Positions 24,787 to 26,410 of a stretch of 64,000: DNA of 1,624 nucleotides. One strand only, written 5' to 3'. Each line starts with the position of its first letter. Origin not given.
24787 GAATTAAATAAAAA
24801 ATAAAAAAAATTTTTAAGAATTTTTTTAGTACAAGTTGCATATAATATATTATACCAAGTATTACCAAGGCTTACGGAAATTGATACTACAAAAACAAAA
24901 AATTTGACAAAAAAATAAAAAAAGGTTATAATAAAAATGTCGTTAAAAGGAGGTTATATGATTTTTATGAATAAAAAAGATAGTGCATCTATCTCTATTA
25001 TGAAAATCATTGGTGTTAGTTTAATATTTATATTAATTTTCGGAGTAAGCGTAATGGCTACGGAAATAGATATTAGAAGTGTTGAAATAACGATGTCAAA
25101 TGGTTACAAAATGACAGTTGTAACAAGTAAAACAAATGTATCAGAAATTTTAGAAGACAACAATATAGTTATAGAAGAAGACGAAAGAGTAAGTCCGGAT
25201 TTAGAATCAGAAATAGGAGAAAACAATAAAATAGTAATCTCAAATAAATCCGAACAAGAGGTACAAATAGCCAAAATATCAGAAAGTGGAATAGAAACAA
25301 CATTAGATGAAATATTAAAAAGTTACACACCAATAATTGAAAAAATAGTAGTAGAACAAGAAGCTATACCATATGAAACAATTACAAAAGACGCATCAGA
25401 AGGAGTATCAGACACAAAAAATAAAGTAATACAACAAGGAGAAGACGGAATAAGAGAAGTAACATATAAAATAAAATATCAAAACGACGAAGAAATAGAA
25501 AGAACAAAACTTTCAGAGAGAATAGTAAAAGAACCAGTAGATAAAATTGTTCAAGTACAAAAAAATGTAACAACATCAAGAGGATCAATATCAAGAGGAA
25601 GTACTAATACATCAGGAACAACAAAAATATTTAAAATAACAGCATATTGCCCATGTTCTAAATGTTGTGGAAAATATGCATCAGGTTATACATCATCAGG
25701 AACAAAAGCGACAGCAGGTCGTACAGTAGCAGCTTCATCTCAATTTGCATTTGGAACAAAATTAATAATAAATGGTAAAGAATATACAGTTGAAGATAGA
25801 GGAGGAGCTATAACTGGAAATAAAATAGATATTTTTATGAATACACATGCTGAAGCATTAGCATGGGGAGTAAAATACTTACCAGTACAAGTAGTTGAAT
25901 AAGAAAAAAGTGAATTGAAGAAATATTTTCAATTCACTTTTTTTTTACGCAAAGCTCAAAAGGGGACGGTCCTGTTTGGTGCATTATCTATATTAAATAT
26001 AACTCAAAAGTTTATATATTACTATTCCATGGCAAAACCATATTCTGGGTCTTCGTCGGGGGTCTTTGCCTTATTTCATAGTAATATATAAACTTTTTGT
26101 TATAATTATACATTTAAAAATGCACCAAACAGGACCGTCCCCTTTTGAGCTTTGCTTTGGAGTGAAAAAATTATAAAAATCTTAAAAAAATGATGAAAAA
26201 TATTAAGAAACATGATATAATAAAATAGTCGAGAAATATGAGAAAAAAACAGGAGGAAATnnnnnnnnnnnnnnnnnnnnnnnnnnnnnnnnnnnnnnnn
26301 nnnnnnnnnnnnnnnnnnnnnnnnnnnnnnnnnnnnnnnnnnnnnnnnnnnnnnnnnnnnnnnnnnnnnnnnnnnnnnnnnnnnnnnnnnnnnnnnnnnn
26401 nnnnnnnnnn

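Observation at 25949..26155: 207-nt Russian-doll palindromic element between the 3D-domain gene terminator and lepA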

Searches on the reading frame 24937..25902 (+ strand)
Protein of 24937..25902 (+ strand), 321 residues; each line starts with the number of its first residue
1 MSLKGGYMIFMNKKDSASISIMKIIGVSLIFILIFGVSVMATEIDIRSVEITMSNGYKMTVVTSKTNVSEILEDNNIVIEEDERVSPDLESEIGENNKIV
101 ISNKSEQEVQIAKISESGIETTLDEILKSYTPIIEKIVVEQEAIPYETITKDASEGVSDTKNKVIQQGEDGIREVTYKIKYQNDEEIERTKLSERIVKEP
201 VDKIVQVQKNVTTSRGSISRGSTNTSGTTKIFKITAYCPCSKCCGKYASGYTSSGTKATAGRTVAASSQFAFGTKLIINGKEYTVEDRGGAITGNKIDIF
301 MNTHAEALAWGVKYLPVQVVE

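Call 22: find_encoding_contigs(protein=window:24937-25902:+, flank=3000, max_places=10)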
Protein window:24937-25902:+ (321 aa): no gene with exactly this product is on record in the collection.

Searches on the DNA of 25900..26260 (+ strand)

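Call 8: search_rna_families(source=window, start=25900, end=26260, threshold=evalue, max_evalue=10, show_alignments=3)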
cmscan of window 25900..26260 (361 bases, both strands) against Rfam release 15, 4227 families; matches with E-value up to 10: 26.
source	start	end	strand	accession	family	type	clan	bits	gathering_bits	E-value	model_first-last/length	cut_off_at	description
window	25950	26154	-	RF04128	MIR8562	Gene; miRNA;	-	71.4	211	5.5e-13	1-242/242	no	MIR8562 microRNA precursor family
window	25946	26158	+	RF00908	MIR529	Gene; miRNA;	-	31.2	75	1.9e-05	1-131/131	no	MIR529 microRNA precursor family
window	25902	25945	-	RF03623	mir-1252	Gene; miRNA;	-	28.8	70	0.0059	1-65/65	no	mir-1252 microRNA precursor family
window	25946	26157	+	RF02516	MIR393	Gene; miRNA;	-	28.5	60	0.00028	1-126/126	no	mir-393 microRNA precursor family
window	25919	26155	-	RF04184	BTnc060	Gene; sRNA;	-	25.9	228.9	0.04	1-213/213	no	Bacteroides sRNA BTnc060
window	25939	26143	+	RF04338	Plastid-psbJ-2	Cis-reg;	CL00152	23.1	65.6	0.028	1-144/144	no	Plastid-psbJ-2 3UTR RNA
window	25934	26172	-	RF04150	MIR2655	Gene; miRNA;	-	21.2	122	0.34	1-267/267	no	MIR2655 microRNA precursor family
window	26007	26096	+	RF04205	MIR2606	Gene; miRNA;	-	19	139.7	2.6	1-165/165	no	MIR2606 microRNA precursor family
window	26004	26100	-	RF04112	MIR5512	Gene; miRNA;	-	18.9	139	0.59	1-132/132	no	MIR5512 microRNA precursor family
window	25999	26106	-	RF03308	MIR848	Gene; miRNA;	-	17.6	90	0.45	1-97/97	no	MIR848 microRNA precursor family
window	25900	25956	+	RF03743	MIR7696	Gene; miRNA;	-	17.3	83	1.4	10-88/88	5'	MIR7696 microRNA precursor family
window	25900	25955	+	RF03321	mir-1006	Gene; miRNA;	-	16.7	64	2.2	13-78/78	5'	mir-1006 microRNA precursor family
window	25904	25943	-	RF03263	MIR861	Gene; miRNA;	-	16.7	70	2.3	1-111/111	no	MIR861 microRNA precursor family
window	26177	26200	-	RF01354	CRISPR-DR45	Gene; CRISPR;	-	16.1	37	5.5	1-24/24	no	CRISPR RNA direct repeat element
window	25900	25956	+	RF03714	MIR774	Gene; miRNA;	-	15.8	80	3.1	10-98/98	5'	MIR774 microRNA precursor family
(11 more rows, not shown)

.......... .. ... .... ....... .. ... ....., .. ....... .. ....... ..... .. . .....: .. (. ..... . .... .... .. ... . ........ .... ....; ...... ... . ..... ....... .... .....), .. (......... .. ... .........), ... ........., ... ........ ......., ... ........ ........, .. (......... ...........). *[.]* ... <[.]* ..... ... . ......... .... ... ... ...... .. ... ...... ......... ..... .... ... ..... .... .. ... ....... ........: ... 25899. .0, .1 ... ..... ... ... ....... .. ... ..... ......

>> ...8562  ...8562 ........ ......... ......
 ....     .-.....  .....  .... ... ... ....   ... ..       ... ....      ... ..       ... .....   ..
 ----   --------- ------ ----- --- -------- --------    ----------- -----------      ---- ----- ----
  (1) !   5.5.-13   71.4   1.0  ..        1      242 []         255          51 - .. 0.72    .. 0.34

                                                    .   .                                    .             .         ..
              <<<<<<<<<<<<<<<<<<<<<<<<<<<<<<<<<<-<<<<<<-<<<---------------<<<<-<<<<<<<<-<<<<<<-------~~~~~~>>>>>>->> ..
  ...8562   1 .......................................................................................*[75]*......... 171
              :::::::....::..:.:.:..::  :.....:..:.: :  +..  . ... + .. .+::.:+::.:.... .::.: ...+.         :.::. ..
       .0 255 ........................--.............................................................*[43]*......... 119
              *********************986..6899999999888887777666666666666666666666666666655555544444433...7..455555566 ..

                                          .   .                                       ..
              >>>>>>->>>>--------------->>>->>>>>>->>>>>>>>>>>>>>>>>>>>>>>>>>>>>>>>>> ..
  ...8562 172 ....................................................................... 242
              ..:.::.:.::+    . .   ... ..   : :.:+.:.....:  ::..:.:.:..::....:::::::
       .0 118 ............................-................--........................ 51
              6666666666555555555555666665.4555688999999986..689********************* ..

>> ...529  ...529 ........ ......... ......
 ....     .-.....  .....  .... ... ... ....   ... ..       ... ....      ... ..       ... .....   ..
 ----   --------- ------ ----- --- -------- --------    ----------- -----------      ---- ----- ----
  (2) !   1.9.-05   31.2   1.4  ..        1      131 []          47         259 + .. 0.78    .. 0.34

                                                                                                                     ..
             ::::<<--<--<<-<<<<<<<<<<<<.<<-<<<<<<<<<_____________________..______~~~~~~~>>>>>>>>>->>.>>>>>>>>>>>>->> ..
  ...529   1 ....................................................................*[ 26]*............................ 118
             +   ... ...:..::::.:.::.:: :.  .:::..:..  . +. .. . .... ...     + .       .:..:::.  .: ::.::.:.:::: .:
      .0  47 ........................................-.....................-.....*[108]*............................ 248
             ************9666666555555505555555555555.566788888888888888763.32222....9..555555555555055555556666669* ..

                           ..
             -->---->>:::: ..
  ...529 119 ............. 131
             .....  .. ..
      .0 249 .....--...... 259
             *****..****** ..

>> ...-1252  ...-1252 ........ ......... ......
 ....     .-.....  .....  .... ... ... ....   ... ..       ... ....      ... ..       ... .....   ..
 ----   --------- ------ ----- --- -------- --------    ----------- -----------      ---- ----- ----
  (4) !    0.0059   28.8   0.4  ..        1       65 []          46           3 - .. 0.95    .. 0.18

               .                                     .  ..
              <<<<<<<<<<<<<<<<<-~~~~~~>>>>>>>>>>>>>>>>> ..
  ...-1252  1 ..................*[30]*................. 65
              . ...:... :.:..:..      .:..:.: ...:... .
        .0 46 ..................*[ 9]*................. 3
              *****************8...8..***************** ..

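Call 47: search_dna_similar(query=window:25949-26155:+, collection=plasmids, mode=distant, max_evalue=0.01, max_rows=10)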
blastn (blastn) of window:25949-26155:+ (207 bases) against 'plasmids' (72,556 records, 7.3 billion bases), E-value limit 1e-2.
No match.

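Call 48: search_dna_similar(query=window:25949-26155:+, collection=phages, mode=distant, max_evalue=0.01, max_rows=10)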
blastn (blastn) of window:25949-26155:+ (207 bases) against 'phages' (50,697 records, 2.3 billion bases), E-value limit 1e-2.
No match.

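Call 64: build_rna_model(alignment_id=A2, structure=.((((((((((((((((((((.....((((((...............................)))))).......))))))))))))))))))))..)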
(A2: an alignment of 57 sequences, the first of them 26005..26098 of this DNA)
Model R1 built from alignment A2 (57 sequences, 98 columns); structure: as given.
model positions 92; base pairs 26; branch points 0; effective number of sequences 1.48; information 0.621 bits per position. Calibrated on 0.2 Mb of random sequence (short: E-values are rough).
structure used (alignment columns):
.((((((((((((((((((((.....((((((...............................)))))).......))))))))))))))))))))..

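Call 65: search_with_rna_model(model_id=R1, source=window, filters=off, max_evalue=10, show_alignments=4)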
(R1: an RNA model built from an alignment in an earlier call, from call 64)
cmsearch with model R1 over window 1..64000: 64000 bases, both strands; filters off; matches with E-value up to 10: 61.
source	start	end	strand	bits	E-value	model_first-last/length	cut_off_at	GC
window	26006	26097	+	114.9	6.5e-23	1-92/92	no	0.32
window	58424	58515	+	104.2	1.6e-20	1-92/92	no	0.28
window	26006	26097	-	44.3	3.4e-07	1-92/92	no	0.32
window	58424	58515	-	37.9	9.1e-06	1-92/92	no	0.28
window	63033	63080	+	33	0.00011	1-92/92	no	0.15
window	63033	63080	-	32.8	0.00012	1-92/92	no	0.15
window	28069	28131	-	32.4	0.00015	1-92/92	no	0.43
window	28069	28131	+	30.5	0.00041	1-92/92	no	0.43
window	17264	17294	+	23.5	0.015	1-92/92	no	0.16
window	17264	17294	-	23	0.019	1-92/92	no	0.16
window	25906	25941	+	21.4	0.044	1-92/92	no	0.19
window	13104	13138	-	20.7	0.061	1-92/92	no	0.17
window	13104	13138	+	20.6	0.066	1-92/92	no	0.17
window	25906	25941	-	20.2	0.079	1-92/92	no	0.19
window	53023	53054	-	18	0.25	1-92/92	no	0.25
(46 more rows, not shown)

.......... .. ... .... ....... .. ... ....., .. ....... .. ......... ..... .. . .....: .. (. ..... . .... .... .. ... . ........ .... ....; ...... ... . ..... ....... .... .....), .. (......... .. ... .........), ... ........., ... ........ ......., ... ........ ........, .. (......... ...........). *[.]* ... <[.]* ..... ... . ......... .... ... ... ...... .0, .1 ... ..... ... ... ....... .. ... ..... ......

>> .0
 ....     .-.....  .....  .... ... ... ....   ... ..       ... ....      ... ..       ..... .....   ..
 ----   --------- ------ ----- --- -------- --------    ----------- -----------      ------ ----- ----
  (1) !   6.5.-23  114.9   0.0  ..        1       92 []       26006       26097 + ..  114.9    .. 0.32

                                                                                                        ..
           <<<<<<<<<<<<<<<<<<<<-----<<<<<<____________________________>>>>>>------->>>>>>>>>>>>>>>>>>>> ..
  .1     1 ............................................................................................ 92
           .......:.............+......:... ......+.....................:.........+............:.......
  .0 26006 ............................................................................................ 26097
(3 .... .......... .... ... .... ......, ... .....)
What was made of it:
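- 26006..26097 (+): Inner module, copy 1: P1 26006-26025/26078-26097, internal loop, P2 26031-26036/26065-26070, and a 28-nt apical loop. Covariance-model score 114.9 bits (call 65).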
